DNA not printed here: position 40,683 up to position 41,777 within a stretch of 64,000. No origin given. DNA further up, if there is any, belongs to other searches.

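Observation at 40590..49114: Complete arg operon of the N-acyl-ornithine type (SLRTR-motif ArgF', GNAT first gene, M20 deacylase) behind a GC trough with paired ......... palindromes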

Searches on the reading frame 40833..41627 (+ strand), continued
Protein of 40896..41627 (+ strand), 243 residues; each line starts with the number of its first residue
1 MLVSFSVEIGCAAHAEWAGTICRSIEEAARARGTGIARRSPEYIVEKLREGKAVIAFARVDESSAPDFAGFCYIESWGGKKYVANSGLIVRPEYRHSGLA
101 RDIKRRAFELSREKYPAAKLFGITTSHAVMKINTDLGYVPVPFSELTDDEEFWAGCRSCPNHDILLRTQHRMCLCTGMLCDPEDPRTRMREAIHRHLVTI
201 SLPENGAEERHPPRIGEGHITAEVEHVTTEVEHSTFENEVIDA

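Call 30: find_related_loci(query=A3, collection=genome_contigs, flank=9000)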
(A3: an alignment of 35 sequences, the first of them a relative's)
Query A3 (243 aa) in genome_contigs; peptide patterns used: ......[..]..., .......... (x = any residue, [..] = any of these).
600 stretches matched a pattern (row limit reached: there are more); 599 encode a relative of the query (tblastn E <= 1e-3); the best 80 are kept; 80 distinct loci.
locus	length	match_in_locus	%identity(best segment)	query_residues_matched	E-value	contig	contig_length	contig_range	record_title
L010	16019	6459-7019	62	5-197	1e-75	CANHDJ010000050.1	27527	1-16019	MAG: Ignavibacteria bacterium isolate RE-18aug17-109 genome assembly, contig: RE-18aug17-C2122, whole genome shotgun seq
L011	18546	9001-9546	60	5-191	2e-74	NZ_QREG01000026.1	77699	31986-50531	Marinoscillum furvescens DSM 4134 Ga0215637_126, whole genome shotgun sequence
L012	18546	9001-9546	60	4-191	1e-73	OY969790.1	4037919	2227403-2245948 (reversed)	MAG: uncultured Flavobacteriaceae bacterium isolate MFD04716.bin.1.40 genome assembly, chromosome: 1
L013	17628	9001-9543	61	2-187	9e-74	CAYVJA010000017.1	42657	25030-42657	MAG TPA_asm: uncultured Bacteroidales bacterium isolate SRP239243_co2_372 genome assembly, contig: NODE_1177_length_4265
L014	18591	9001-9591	57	4-200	2e-73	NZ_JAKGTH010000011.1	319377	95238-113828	Gillisia lutea strain M10.2A NODE_6_length_319377_cov_334.984329, whole genome shotgun sequence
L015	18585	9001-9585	55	5-200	4e-73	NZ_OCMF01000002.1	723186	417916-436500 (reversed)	Salinimicrobium sediminis strain CGMCC 1.12641, whole genome shotgun sequence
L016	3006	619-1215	56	7-211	2e-73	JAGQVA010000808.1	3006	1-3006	MAG: Bacteroidetes bacterium isolate HKST-UBA03 NODE_809_length_3006_cov_3.705702, whole genome shotgun sequence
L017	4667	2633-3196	62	14-202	1e-72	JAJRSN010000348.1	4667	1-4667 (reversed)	MAG: Calditrichota bacterium isolate Dive96_bin1.108 k141_3333252, whole genome shotgun sequence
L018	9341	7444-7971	63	3-184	7e-73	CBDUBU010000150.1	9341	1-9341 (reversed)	MAG TPA_asm: uncultured Rhodothermaceae bacterium isolate ERR2431955_concoct_63 genome assembly, contig: ERZ23878311.526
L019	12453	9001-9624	54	9-213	2e-72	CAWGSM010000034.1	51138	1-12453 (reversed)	MAG: uncultured Flavobacteriaceae bacterium isolate MFD05684.bin.2.204 genome assembly, contig: contig_52335, whole geno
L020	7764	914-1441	59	3-184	1e-72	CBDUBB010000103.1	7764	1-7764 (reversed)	MAG TPA_asm: uncultured Flavobacteriaceae bacterium isolate ERR2431952_concoct_93 genome assembly, contig: ERZ23880211.1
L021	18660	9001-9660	52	9-217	3e-72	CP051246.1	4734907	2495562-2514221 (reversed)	MAG: Salegentibacter sp. isolate oa5 chromosome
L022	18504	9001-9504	61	9-182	7e-72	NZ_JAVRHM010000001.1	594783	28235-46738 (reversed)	Autumnicola patrickiae strain F188 1, whole genome shotgun sequence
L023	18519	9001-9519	61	5-182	5e-72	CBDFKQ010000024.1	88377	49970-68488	MAG: Spirosomataceae bacterium isolate 93128bb4-1fae-4ba8-b2d1-252934af7580 genome assembly, contig: contig_24, whole ge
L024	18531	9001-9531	58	4-186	4e-72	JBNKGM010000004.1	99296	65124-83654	MAG: Robiginitalea sp. isolate E1E2.bin.29.strict NODE_4_length_99296_cov_5.197966, whole genome shotgun sequence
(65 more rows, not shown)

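Call 34: find_related_loci(query=P0001, collection=metagenome_contigs, flank=3000)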
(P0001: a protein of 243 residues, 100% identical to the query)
Query P0001 (243 aa) in metagenome_contigs; peptide patterns used: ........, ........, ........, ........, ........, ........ (x = any residue, [..] = any of these).
600 stretches matched a pattern (row limit reached: there are more); 556 encode a relative of the query (tblastn E <= 1e-3); the best 80 are kept; 80 distinct loci.
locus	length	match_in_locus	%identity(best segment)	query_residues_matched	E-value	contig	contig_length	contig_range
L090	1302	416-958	63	3-189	9e-83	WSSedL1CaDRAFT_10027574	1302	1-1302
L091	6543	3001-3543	62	3-189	8e-75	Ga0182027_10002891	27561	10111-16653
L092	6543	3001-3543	58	2-188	2e-74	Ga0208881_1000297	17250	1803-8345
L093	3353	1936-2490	57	1-191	6e-75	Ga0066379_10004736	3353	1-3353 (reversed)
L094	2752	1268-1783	63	5-182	1e-75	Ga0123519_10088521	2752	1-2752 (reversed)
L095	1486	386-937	62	14-202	6e-78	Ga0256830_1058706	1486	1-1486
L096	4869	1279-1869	55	2-200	2e-73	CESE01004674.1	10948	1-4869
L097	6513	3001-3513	63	6-182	4e-73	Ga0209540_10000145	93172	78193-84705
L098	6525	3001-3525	60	1-181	4e-73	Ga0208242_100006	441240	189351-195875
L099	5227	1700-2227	59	1-182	3e-73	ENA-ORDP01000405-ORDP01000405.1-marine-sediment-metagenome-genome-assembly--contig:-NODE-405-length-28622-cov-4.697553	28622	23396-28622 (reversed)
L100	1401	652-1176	61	2-182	2e-77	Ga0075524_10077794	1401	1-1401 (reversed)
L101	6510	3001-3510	63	7-182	1e-72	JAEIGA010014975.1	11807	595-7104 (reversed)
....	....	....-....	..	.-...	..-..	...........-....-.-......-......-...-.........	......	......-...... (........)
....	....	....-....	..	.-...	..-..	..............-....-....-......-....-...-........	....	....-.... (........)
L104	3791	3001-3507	64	7-181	6e-73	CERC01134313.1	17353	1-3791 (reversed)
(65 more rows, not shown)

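Call 35: find_encoding_contigs(protein=P0004, flank=3000, max_places=1)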
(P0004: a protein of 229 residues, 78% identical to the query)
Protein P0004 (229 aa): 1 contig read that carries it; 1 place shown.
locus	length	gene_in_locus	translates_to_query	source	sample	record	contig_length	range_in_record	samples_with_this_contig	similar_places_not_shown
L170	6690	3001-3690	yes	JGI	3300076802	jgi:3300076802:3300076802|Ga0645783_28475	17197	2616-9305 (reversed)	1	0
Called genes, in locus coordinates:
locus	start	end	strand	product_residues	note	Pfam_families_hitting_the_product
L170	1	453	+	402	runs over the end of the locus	-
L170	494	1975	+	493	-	PF18962:Por_Secre_tail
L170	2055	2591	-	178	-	-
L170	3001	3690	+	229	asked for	-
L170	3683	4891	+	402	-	PF00764:Arginosuc_synth, PF20979:Arginosuc_syn_C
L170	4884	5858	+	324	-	PF01118:Semialdhyde_dh, PF22698:Semialdhyde_dhC_1, PF02774:Semialdhyde_dhC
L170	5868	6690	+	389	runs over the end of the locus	PF00202:Aminotran_3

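Call 36: find_encoding_contigs(protein=P0010, flank=3000, max_places=1)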
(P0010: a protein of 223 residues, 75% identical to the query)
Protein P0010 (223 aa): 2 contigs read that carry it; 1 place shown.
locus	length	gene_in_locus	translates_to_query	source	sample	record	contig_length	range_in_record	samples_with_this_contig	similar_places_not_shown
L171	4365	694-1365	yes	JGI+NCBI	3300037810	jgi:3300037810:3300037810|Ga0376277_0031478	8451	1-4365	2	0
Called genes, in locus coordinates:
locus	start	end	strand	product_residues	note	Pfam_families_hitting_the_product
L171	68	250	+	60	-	-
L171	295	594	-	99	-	-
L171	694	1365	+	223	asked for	-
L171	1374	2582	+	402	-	PF00764:Arginosuc_synth, PF20979:Arginosuc_syn_C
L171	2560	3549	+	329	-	PF01118:Semialdhyde_dh, PF22698:Semialdhyde_dhC_1, PF02774:Semialdhyde_dhC (weak)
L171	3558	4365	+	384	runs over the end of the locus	PF00202:Aminotran_3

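Call 37: find_encoding_contigs(protein=P0011, flank=3000, max_places=1)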
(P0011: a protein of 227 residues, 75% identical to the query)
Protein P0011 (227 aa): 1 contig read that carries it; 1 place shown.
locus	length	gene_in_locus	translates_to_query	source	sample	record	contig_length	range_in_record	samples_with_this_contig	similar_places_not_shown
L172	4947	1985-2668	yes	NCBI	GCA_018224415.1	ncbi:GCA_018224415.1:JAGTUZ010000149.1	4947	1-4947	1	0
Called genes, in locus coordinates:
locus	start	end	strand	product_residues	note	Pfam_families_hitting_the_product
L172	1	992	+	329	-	PF08447:PAS_3 (weak), PF13426:PAS_9 (weak), PF00512:HisKA, PF02518:HATPase_c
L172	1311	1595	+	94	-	PF00076:RRM_1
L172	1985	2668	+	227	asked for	-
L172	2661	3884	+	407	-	PF00764:Arginosuc_synth, PF20979:Arginosuc_syn_C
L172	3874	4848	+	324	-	PF01118:Semialdhyde_dh, PF22698:Semialdhyde_dhC_1, PF02774:Semialdhyde_dhC (weak)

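Call 38: find_encoding_contigs(protein=P0016, flank=3000, max_places=1)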
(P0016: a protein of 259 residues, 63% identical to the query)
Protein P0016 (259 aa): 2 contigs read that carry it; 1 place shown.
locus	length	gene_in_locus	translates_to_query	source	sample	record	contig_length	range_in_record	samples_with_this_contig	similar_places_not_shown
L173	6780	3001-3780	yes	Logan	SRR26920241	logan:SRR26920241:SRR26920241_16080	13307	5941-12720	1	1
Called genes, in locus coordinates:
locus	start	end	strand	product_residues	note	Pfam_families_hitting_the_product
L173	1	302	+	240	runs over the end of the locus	PF00106:adh_short, PF08659:KR (weak), PF13561:adh_short_C2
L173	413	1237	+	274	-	PF18306:LDcluster4, PF03641:Lysine_decarbox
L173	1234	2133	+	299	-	PF13369:Transglut_core2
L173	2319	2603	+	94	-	PF00076:RRM_1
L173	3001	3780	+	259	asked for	-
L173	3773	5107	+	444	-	PF00764:Arginosuc_synth, PF20979:Arginosuc_syn_C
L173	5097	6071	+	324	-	PF01118:Semialdhyde_dh, PF22698:Semialdhyde_dhC_1, PF02774:Semialdhyde_dhC (weak)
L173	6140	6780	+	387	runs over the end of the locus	PF00202:Aminotran_3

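Call 39: find_encoding_contigs(protein=P0019, flank=3000, max_places=1)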
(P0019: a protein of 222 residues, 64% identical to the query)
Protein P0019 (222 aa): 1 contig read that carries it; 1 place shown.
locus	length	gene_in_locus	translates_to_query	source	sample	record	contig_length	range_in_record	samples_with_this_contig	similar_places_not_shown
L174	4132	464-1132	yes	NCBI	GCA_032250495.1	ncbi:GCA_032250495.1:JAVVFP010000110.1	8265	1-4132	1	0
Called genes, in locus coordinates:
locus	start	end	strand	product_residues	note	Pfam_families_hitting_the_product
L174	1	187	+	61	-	?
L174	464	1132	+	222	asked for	-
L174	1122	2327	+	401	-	PF00764:Arginosuc_synth, PF20979:Arginosuc_syn_C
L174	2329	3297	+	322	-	PF01118:Semialdhyde_dh, PF02774:Semialdhyde_dhC (weak), PF22698:Semialdhyde_dhC_1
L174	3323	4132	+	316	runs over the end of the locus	PF02729:OTCace_N, PF00185:OTCace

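Call 40: find_encoding_contigs(protein=P0022, flank=3000, max_places=1)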
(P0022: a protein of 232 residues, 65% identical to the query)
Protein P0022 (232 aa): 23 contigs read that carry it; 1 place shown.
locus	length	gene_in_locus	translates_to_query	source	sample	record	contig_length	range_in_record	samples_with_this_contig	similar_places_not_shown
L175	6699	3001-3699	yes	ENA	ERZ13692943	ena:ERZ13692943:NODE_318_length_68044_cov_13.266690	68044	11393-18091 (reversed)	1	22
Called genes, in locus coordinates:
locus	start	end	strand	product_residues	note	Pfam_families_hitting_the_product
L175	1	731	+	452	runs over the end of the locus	PF13166:AAA_13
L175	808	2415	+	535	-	PF12161:HsdM_N, PF02384:N6_Mtase, PF07669:Eco57I (weak)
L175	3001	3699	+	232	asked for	-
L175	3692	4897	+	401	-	PF00764:Arginosuc_synth, PF20979:Arginosuc_syn_C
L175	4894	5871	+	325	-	PF01118:Semialdhyde_dh, PF22698:Semialdhyde_dhC_1, PF02774:Semialdhyde_dhC (weak)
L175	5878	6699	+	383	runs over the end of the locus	PF00202:Aminotran_3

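Call 63: search_protein_families(library=pfam, proteins=[L006:1135-1668:-, L008:101-637:-, L170:2055-2591:-], max_evalue=1)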
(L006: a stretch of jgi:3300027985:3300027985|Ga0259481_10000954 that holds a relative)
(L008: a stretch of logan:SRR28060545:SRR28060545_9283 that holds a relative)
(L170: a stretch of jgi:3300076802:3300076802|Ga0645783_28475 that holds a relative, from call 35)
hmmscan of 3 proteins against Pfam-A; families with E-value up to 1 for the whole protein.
L006:1135-1668:- (177 aa): 1 family
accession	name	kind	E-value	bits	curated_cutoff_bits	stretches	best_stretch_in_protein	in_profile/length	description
PF20202.4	DUF6564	-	0.026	14.6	25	1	35-137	109-211/230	Domain of unknown function (DUF6564)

L008:101-637:- (178 aa): 1 family
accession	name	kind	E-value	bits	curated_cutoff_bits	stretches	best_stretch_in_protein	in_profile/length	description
PF14607.12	GxDLY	-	0.17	12.1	27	1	45-82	40-76/146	N-terminus of Esterase_SGNH_hydro-type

L170:2055-2591:- (178 aa): 0 families

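Call 81: search_protein_families(library=pfam, alignment_id=A3, max_evalue=0.01)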
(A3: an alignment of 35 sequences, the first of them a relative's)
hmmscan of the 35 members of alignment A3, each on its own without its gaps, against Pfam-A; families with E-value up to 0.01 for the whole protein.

A. member 1, P0001 (243 aa): 2 families
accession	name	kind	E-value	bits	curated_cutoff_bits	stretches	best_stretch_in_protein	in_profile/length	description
PF00583.31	Acetyltransf_1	-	0.0013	19.5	20.7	0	43-114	35-91/116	Acetyltransferase (GNAT) family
PF13508.13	Acetyltransf_7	-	0.0047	17.7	27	0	69-112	15-57/84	Acetyltransferase (GNAT) domain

B. families by the number of members that match (of 35 scanned): 3 families
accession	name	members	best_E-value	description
PF00583.31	Acetyltransf_1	29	1.1e-06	Acetyltransferase (GNAT) family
PF13508.13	Acetyltransf_7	27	6.4e-06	Acetyltransferase (GNAT) domain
PF13673.13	Acetyltransf_10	13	4e-05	Acetyltransferase (GNAT) domain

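Call 82: search_solved_structures(query=A3, max_evalue=1)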
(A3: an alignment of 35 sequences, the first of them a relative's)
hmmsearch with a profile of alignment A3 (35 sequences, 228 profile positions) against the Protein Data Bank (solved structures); distinct sequences matched with E-value up to 1: 7.
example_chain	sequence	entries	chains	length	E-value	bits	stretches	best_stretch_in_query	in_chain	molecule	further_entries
4oae_A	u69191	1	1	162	4.5e-06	29.6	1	63-144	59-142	GNAT superfamily acetyltransferase PA4794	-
5vdb_A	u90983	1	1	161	7.7e-06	28.8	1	63-144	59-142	acetyltransferase PA4794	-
3pgp_A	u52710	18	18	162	7.8e-06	28.8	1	63-144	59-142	uncharacterized protein PA4794 | Uncharacterized protein | GNAT superfamily acetyltransferase PA4794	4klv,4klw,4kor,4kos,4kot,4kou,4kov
3kkw_A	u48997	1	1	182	1e-05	28.4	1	63-144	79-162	Putative uncharacterized protein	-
8yv7_A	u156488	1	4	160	0.00029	23.6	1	18-113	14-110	Thialysine N-epsilon-acetyltransferase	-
2aj6_A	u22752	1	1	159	0.045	16.4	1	23-138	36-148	hypothetical protein MW0638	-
6yug_A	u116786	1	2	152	0.088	15.5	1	66-140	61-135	Diamine acetyltransferase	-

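Call 88: predict_structure(alignment_id=A3)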
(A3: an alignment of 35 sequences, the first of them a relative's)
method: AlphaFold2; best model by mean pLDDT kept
length: 243 residues; sequences in the alignment: 35
mean_pLDDT: 86.2   pTM: 0.77
mean pLDDT of the five models: 86.2, 85.5, 85.1, 83.6, 81.2
residues with pLDDT >= 90: 140; 70-90: 64; 50-70: 29; < 50: 10
segments of 3 or more residues with pLDDT < 50: 223-226, 228-231
pLDDT, mean of each block of 10 residues (from residue 1): 95 98 92 78 98 98 93 94 95 97 98 97 93 95 90 83 89 92 89 82 72 64 47 51 53
secondary structure, 60 per line:
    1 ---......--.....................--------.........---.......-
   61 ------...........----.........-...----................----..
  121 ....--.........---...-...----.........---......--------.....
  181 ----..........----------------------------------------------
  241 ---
elements in order: E4-9 H12-32 H41-49 E53-59 E67-77 E82-90 H99-114 E119-124 H127-135 E139-141 H150-158 H162-167 E176-180 H185-194
